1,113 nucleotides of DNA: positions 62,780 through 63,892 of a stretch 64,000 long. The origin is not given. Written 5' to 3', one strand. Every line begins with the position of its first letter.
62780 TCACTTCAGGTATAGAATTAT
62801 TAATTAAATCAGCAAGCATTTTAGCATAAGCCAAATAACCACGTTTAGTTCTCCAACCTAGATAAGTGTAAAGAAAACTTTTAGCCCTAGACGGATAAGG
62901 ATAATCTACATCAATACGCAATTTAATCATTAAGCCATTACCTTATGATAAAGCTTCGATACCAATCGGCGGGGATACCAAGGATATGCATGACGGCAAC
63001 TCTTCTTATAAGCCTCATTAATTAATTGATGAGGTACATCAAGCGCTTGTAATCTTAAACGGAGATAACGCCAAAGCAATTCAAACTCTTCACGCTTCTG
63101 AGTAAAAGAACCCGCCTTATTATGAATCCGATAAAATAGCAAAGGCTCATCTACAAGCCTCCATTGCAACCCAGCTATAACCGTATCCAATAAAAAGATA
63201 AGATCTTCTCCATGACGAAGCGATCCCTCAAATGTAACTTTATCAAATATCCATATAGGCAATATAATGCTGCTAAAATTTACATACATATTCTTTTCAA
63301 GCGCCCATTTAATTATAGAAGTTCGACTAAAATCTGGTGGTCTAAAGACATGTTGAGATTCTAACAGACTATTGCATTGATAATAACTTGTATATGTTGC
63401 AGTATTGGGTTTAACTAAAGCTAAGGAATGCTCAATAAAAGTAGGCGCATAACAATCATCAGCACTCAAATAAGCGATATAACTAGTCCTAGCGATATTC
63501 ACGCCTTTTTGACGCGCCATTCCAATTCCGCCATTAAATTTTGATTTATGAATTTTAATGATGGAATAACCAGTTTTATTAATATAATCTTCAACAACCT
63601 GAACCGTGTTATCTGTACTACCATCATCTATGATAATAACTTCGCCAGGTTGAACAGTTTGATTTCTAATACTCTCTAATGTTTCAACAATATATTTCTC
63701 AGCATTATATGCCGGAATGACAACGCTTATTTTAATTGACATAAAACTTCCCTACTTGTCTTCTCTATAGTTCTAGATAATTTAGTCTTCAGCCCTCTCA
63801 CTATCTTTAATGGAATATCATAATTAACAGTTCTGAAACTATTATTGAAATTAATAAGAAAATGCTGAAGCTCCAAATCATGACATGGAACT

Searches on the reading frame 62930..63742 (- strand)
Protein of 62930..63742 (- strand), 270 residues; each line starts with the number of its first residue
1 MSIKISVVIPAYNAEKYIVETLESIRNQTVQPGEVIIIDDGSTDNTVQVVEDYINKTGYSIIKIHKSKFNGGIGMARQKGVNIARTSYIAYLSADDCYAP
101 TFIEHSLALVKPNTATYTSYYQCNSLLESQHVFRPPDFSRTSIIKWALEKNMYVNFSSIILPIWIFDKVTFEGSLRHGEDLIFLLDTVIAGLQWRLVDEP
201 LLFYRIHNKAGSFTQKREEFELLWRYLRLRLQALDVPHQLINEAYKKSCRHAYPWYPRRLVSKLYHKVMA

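Call 11: search_protein_families(library=phrogs, max_evalue=0.01, proteins=[window:62930-63742:-])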
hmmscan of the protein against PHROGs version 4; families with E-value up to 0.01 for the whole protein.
window:62930-63742:- (270 aa): 8 families
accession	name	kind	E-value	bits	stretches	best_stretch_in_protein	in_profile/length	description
phrog_22088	-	unknown function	2e-14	54.4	1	3-186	60-244/377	-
phrog_841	-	moron, auxiliary metabolic gene and host takeover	1.8e-12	48.4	1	4-106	3-107/309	GtrB-like O-antigen conversion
phrog_22739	-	moron, auxiliary metabolic gene and host takeover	4.1e-09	36.9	1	4-105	3-104/327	GtrB-like O-antigen conversion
phrog_9549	-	moron, auxiliary metabolic gene and host takeover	3.2e-08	34.8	1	7-109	4-106/221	glycosyltransferase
phrog_13126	-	moron, auxiliary metabolic gene and host takeover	8.3e-07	29.5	1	4-104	2-94/394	beta-1,4-glycosyltransferase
phrog_14775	-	moron, auxiliary metabolic gene and host takeover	5.4e-05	23.9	1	57-125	34-102/203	glycosyltransferase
phrog_22973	-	moron, auxiliary metabolic gene and host takeover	9.1e-05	22.6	1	4-57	26-82/496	glycosyltransferase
phrog_27394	-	unknown function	0.01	17.2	0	24-81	45-105/111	-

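Call 52: find_encoding_contigs(protein=window:62930-63742:-, flank=10000, max_places=2)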
Protein window:62930-63742:- (270 aa): 5 contigs read that carry it; 2 places shown.
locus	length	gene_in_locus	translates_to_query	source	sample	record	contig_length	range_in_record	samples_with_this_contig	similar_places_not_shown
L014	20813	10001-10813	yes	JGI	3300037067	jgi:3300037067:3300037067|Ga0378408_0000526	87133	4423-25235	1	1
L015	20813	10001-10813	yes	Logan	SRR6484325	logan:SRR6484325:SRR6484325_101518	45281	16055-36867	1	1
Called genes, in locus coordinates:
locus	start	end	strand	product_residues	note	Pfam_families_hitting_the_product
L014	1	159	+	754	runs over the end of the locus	PF13229:Beta_helix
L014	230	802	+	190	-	PF18911:PKD_4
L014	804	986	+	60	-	-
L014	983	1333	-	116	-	-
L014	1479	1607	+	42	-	-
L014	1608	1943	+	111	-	-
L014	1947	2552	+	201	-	-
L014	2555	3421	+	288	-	-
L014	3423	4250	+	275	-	-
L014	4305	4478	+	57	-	-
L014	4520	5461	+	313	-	PF04055:Radical_SAM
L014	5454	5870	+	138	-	PF13439:Glyco_transf_4, PF13579:Glyco_trans_4_4 (weak)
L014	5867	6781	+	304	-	PF13439:Glyco_transf_4 (weak)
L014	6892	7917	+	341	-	-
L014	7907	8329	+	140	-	-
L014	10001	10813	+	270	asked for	PF00535:Glycos_transf_2, PF10111:Glyco_tranf_2_2, PF13641:Glyco_tranf_2_3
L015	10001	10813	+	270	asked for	PF00535:Glycos_transf_2, PF10111:Glyco_tranf_2_2, PF13641:Glyco_tranf_2_3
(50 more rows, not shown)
